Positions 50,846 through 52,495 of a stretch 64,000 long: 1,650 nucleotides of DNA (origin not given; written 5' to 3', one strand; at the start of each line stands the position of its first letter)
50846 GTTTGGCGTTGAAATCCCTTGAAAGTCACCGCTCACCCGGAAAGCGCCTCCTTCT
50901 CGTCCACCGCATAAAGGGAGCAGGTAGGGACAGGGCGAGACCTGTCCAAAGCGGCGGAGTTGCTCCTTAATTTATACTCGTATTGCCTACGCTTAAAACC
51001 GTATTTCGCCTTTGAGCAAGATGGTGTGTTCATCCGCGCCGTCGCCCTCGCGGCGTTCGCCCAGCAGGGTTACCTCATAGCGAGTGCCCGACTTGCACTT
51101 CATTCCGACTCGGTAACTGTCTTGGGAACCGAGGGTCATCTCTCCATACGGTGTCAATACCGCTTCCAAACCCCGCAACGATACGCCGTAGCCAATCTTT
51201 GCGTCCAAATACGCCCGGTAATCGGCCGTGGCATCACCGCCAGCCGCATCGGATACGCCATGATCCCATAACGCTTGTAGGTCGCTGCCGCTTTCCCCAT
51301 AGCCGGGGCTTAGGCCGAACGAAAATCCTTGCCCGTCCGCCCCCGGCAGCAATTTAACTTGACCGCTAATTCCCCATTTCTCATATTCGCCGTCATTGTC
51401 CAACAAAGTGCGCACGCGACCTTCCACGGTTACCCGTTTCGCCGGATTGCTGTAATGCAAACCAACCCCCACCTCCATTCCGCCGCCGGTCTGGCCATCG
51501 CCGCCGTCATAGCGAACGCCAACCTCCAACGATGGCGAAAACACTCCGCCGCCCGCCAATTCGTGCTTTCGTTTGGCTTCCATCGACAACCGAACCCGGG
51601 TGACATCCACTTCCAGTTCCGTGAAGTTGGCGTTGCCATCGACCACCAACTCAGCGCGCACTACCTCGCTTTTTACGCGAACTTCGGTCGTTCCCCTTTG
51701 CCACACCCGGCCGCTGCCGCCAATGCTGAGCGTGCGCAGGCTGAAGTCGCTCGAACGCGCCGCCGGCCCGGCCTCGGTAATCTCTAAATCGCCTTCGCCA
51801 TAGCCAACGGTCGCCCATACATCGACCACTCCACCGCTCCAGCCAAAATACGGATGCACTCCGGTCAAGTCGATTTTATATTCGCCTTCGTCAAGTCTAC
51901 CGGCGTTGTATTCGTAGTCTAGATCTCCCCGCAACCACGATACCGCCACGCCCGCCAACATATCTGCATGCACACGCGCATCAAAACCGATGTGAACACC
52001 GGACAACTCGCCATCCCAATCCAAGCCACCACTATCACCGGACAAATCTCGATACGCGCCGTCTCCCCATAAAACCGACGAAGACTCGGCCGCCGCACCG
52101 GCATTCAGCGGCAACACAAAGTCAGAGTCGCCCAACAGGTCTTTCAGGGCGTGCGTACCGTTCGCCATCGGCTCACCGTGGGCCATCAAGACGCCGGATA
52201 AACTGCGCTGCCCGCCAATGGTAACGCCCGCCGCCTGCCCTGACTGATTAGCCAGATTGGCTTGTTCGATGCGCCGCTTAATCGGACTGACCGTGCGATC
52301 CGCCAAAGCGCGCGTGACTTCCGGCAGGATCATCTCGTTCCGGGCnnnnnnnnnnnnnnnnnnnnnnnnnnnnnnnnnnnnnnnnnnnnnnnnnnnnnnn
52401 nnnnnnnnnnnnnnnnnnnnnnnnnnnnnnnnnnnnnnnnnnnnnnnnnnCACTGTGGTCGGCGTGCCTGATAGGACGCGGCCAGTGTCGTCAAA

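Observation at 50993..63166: Giant autotransporter whose passenger is built from Ig-like/Calx-beta/PKD modules instead of a beta-helix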

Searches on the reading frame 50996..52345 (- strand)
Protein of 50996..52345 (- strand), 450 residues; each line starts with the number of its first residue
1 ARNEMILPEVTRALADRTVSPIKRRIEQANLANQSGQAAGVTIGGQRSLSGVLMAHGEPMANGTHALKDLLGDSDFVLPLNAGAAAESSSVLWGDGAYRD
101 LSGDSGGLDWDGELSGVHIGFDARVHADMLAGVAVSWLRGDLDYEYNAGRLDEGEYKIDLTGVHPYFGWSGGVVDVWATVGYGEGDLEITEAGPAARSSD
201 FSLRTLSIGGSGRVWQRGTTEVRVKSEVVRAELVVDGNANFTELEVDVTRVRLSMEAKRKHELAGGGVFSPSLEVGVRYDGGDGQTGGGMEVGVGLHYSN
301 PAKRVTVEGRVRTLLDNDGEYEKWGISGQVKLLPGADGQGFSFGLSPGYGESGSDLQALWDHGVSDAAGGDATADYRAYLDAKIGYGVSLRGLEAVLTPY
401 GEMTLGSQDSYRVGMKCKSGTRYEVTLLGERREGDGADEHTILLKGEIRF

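Call 5: search_protein_families(library=pfam, proteins=[window:50996-52345:-], max_evalue=10)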
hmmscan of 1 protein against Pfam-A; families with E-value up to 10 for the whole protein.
window:50996-52345:- (450 aa): 3 families
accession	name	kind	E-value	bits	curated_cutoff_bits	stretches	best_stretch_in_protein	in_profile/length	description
PF03797.25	Autotransporter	-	2.3e-07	31.2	26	2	93-192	2-101/255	Autotransporter beta-domain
PF13505.12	OMP_b-brl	-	0.0088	16.7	28.7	1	81-203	10-130/175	Outer membrane protein beta-barrel domain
PF22690.1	FAS_AT_central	-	0.19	12.3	25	1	230-274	38-83/84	Fatty acid synthase central AT domain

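Call 6: search_protein_families(library=ncbifam, proteins=[window:50996-52345:-], max_evalue=0.1)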
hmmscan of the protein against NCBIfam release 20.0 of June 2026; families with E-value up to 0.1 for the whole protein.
window:50996-52345:- (450 aa): 0 families

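Call 8: find_homologous_proteins(query=window:50996-52345:-, max_evalue=0.001)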
Query window:50996-52345:- (450 aa): 76 proteins with E <= 0.001 among 8000 candidates.
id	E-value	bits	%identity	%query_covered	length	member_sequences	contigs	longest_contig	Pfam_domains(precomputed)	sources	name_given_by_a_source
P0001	6.2e-135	469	52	100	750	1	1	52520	PF03160.21,PF03797.26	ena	-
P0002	1.6e-134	467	52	100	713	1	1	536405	PF03797.26,PF05345.19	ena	-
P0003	1.2e-130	454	50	100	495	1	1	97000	PF03797.26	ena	-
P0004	1.8e-129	451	52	100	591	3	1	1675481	PF03797.26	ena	-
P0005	5.8e-129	449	50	100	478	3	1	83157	PF03797.26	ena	-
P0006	2.1e-128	447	51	100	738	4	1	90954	-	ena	-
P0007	9.7e-128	445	50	100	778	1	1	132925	PF03797.26,PF05345.19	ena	-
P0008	1.2e-127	445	50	100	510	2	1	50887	PF03797.26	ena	-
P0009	8.9e-127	442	52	100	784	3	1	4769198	PF02494.23,PF03797.26,PF05345.19,PF13753.13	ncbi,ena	-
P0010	7.8e-125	435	50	100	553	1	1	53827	PF03797.26,PF05345.19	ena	-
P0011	2.8e-122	427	48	100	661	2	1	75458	PF05345.19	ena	-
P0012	3.1e-122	427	50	100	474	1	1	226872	PF03797.26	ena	-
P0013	5.7e-122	426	49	100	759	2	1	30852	PF17963.8,PF02494.23,PF03797.26,PF05345.19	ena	-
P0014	2.0e-120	421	49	100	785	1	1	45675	PF05345.19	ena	-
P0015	4.1e-120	420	50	100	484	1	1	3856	PF03797.26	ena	-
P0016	8.4e-120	419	47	100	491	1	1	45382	PF03797.26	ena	-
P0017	3.2e-117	410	52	85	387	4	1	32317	PF03797.26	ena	-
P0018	1.9e-114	401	52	80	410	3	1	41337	PF03797.26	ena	-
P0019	7.8e-109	383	44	97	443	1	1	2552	PF03797.26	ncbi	-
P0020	1.1e-104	369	45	100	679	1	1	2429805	PF21027.4,PF22352.3,PF17963.8,PF03797.26,PF02010.22,PF18911.7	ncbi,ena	-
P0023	1.1e-89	320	46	82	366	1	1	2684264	PF03797.26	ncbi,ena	-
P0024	2.6e-88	315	46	83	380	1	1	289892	PF03797.26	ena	-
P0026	7.1e-87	310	49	74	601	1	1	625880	PF03797.26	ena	-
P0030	4.1e-79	285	38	99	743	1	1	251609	PF03797.26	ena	-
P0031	5.5e-74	268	36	99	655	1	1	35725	PF03797.26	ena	-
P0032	3.1e-73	265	37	95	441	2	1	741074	PF03797.26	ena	-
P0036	2.1e-70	256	36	96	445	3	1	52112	PF03797.26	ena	-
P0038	1.2e-69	253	36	99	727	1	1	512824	PF03797.26,PF08269.18,PF17200.11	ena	-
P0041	3.2e-68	249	35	99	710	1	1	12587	PF03797.26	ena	-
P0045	1.4e-66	243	35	92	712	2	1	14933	PF03797.26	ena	-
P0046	7.1e-66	241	38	88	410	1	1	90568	PF03797.26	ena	-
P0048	4.1e-64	235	35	100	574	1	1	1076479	PF03797.26,PF05345.19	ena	-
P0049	1.8e-63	233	34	99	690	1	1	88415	PF03797.26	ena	-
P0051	4.0e-57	212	34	99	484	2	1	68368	PF13505.13,PF03797.26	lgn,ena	-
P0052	9.7e-57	211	37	100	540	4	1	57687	PF03797.26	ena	-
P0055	3.3e-55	206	36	85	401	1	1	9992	PF03797.26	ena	-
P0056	2.6e-53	200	36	100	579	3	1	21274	PF03797.26,PF13753.13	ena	-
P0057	6.1e-53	198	34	85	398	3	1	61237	PF03797.26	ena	-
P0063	1.6e-46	177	32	85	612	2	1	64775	PF03797.26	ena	-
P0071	1.3e-31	128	31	85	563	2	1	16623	PF03797.26,PF00041.28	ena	-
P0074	1.7e-19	88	32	51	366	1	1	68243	PF03797.26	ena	-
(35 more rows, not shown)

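Call 11: search_solved_structures(query=A1, max_evalue=1)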
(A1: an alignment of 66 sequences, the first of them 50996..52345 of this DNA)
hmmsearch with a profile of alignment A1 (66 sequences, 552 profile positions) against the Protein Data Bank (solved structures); distinct sequences matched with E-value up to 1: 0.

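Call 13: find_encoding_contigs(protein=P0009, flank=10000, max_places=3)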
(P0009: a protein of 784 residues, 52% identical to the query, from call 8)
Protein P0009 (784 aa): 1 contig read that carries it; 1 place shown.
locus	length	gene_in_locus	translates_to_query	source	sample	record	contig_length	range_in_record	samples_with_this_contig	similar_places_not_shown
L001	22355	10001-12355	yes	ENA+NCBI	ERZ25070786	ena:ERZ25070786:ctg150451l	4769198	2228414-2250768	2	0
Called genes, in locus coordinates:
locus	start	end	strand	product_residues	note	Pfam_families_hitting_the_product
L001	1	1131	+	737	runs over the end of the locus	PF01315:Ald_Xan_dh_C, PF02738:MoCoBD_1, PF20256:MoCoBD_2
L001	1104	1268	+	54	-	-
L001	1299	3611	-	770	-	PF01315:Ald_Xan_dh_C, PF02738:MoCoBD_1, PF20256:MoCoBD_2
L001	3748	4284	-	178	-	PF00111:Fer2, PF13085:Fer2_3 (weak), PF01799:Fer2_2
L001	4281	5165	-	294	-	PF00941:FAD_binding_5, PF03450:CO_deh_flav_C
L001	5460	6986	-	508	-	PF13701:DDE_Tnp_1_4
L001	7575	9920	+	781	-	PF05345:He_PIG (weak)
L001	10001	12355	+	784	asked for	PF02494:HYR (faint), PF13753:SWM_repeat (faint), PF05345:He_PIG (weak), PF03797:Autotransporter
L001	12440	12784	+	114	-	-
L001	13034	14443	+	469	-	PF01235:Na_Ala_symp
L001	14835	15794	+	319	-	PF16868:NMT1_3, PF09084:NMT1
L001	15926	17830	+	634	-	PF06808:DctM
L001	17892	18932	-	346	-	PF00296:Bac_luciferase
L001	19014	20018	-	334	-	PF00296:Bac_luciferase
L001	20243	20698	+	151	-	PF08670:MEKHLA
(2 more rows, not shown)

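Call 14: predict_structure(alignment_id=A1)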
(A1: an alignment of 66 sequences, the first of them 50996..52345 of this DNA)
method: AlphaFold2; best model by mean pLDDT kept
length: 450 residues; sequences in the alignment: 66
mean_pLDDT: 79.6   pTM: 0.75
mean pLDDT of the five models: 79.6, 79.1, 79.0, 77.4, 77.3
residues with pLDDT >= 90: 168; 70-90: 165; 50-70: 83; < 50: 34
segments of 3 or more residues with pLDDT < 50: 48-50, 349-375
pLDDT, mean of each block of 10 residues (from residue 1): 90 92 88 65 55 53 56 75 64 82 85 88 92 96 86 92 97 95 96 84 97 96 97 92 93 96 93 94 91 89 79 70 62 76 61 41 39 49 78 83 67 81 79 74 74
secondary structure, 60 per line:
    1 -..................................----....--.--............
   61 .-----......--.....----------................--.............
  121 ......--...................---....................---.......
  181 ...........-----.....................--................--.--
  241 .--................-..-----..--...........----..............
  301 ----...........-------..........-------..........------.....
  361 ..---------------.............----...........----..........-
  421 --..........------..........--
elements in order: H2-35 E40-43 H49-61 H67-72 E75-79 E90-105 E108-126 E129-147 E151-170 E174-191 E197-217 E220-235 E244-259 E272-282 E287-300 E305-315 E323-332 E340-349 H356-362 E378-390 E395-405 E410-419 E423-432 E439-448

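Call 16: fold_search(model_id=the predicted structure, library=pdb)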
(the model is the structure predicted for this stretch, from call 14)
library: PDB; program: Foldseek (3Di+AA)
matches with E <= 10: 740; with E <= 0.001: 72
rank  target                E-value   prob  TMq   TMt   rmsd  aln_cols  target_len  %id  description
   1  3qq2_B                3.1e-06  1.00  0.35  0.56   6.1       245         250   18  Crystal Structure of the Beta Domain of the Bordetella Autotransporter Brka (released 2011-04-13)
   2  3qq2_A                4.3e-06  1.00  0.35  0.58   5.8       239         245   18  Crystal Structure of the Beta Domain of the Bordetella Autotransporter Brka (released 2011-04-13)
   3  1uyn                  8.6e-06  1.00  0.32  0.47  10.1       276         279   16  Translocator domain of autotransporter NalP from Neisseria meningitidis (released 2004-03-18)
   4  3qq2_C                2.5e-05  1.00  0.38  0.61   5.5       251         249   19  Crystal Structure of the Beta Domain of the Bordetella Autotransporter Brka (released 2011-04-13)
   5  4mee                  3.0e-05  1.00  0.35  0.49  10.5       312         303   14  Crystal structure of the transport unit of the autotransporter AIDA-I from Escherichia coli (released 2014-06-04)
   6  2qom_B                3.2e-05  1.00  0.36  0.54   6.5       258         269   12  The crystal structure of the E.coli EspP autotransporter Beta-domain. (released 2007-11-13)
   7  3slj                  3.4e-05  1.00  0.32  0.44  10.9       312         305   14  Pre-cleavage Structure of the Autotransporter EspP - N1023A mutant (released 2011-11-16)
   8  4ql0                  4.2e-05  1.00  0.33  0.29  13.8       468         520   10  Crystal Structure Analysis of the Membrane Transporter FhaC (double mutant V169T, I176N) (released 2015-06-17)
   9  2qom_A                4.4e-05  1.00  0.38  0.59   5.7       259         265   14  The crystal structure of the E.coli EspP autotransporter Beta-domain. (released 2007-11-13)
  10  8bnz_P                4.4e-05  1.00  0.35  0.49   6.1       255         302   12  BAM-EspP complex structure with BamA-G431C/EspP-N1293C mutations in nanodisc (released 2023-04-26)
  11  3kvn_X                5.7e-05  1.00  0.32  0.24  15.1       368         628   14  Crystal structure of the full-length autotransporter EstA from Pseudomonas aeruginosa (released 2010-01-26)
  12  3aeh_A                6.3e-05  1.00  0.35  0.52   5.8       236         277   14  Integral membrane domain of autotransporter Hbp (released 2010-07-07)
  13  3kvn_A                6.7e-05  1.00  0.33  0.25  11.4       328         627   15  Crystal structure of the full-length autotransporter EstA from Pseudomonas aeruginosa (released 2010-01-26)
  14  4rhb_A                7.0e-05  1.00  0.32  0.27  16.8       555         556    8  Crystal structure of the lipopolysaccharide assembly complex LptD-LptE from the Escherichia coli outer membrane (released 2015-08-26)
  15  6z8r_A                7.8e-05  1.00  0.42  0.31  10.8       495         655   12  Copper transporter OprC (released 2021-06-09)
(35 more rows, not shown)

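Call 22: find_related_loci(query=A2, collection=genome_contigs, flank=10000)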
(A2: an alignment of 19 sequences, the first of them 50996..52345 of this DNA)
Query A2 (450 aa) in genome_contigs; peptide patterns used: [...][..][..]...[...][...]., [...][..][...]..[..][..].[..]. (x = any residue, [..] = any of these).
365 stretches matched a pattern; 236 encode a relative of the query (tblastn E <= 1e-3); the best 80 are kept; 74 distinct loci.
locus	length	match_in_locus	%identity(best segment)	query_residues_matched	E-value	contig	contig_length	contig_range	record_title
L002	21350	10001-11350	53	1-450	3e-144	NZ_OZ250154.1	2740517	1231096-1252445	MAG: Candidatus Spongiihabitans sp. isolate 9bea2e88-feb8-4b27-847e-43f480efb806 chromosome 1, complete sequence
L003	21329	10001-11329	53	2-450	2e-143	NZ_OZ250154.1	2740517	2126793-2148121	MAG: Candidatus Spongiihabitans sp. isolate 9bea2e88-feb8-4b27-847e-43f480efb806 chromosome 1, complete sequence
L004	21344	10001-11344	51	1-450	5e-128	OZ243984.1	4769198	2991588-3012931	MAG: uncultured Candidatus Binatia bacterium isolate 31174faa-af5d-46df-8d7f-4a8f69c76524 genome assembly, chromosome: 1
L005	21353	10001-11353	49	3-450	1e-124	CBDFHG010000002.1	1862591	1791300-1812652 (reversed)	MAG: Thermohalobaculum sp. isolate 6f21eef3-4e04-431d-82cf-8d107b5bd39d genome assembly, contig: contig_2, whole genome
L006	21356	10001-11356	49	3-450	1e-124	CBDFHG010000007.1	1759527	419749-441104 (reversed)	MAG: Thermohalobaculum sp. isolate 6f21eef3-4e04-431d-82cf-8d107b5bd39d genome assembly, contig: contig_7, whole genome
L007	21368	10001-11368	49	3-450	3e-124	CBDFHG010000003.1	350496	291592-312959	MAG: Thermohalobaculum sp. isolate 6f21eef3-4e04-431d-82cf-8d107b5bd39d genome assembly, contig: contig_3, whole genome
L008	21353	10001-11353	49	3-450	4e-124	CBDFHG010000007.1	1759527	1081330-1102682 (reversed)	MAG: Thermohalobaculum sp. isolate 6f21eef3-4e04-431d-82cf-8d107b5bd39d genome assembly, contig: contig_7, whole genome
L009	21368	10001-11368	49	3-450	4e-124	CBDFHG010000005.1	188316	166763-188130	MAG: Thermohalobaculum sp. isolate 6f21eef3-4e04-431d-82cf-8d107b5bd39d genome assembly, contig: contig_5, whole genome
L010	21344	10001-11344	49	3-450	5e-124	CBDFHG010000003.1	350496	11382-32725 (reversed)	MAG: Thermohalobaculum sp. isolate 6f21eef3-4e04-431d-82cf-8d107b5bd39d genome assembly, contig: contig_3, whole genome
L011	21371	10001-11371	49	3-450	5e-124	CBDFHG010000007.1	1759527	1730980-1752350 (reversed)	MAG: Thermohalobaculum sp. isolate 6f21eef3-4e04-431d-82cf-8d107b5bd39d genome assembly, contig: contig_7, whole genome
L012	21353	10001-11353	49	3-450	9e-124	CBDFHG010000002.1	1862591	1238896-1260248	MAG: Thermohalobaculum sp. isolate 6f21eef3-4e04-431d-82cf-8d107b5bd39d genome assembly, contig: contig_2, whole genome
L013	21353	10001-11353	49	3-450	1e-123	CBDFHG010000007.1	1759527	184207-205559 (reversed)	MAG: Thermohalobaculum sp. isolate 6f21eef3-4e04-431d-82cf-8d107b5bd39d genome assembly, contig: contig_7, whole genome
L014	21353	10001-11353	49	3-450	1e-123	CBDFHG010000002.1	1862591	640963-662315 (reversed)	MAG: Thermohalobaculum sp. isolate 6f21eef3-4e04-431d-82cf-8d107b5bd39d genome assembly, contig: contig_2, whole genome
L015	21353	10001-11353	49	3-450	1e-123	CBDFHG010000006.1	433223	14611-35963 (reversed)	MAG: Thermohalobaculum sp. isolate 6f21eef3-4e04-431d-82cf-8d107b5bd39d genome assembly, contig: contig_6, whole genome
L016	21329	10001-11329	46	3-450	3e-123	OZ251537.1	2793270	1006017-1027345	MAG: Candidatus Poriferihabitaceae bacterium isolate 4a277d06-e83e-453a-90c9-1e0c52933546 genome assembly, chromosome: 1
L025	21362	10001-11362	49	1-450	1e-114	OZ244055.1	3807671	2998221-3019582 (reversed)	MAG: Alphaproteobacteria bacterium isolate 704cdb66-9897-4ec8-b8cd-f14a69034c9a genome assembly, chromosome: 1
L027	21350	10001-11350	45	3-450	2e-110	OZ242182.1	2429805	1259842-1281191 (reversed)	MAG: Nitrospinales bacterium isolate ec82e2e8-b931-44c7-adfe-dcca6f622aa9 genome assembly, chromosome: 1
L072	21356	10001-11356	40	1-447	6e-86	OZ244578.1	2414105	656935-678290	MAG: Nitrospirales bacterium isolate 83319e49-b25c-4d37-b617-5fb2533e65d0 genome assembly, chromosome: 1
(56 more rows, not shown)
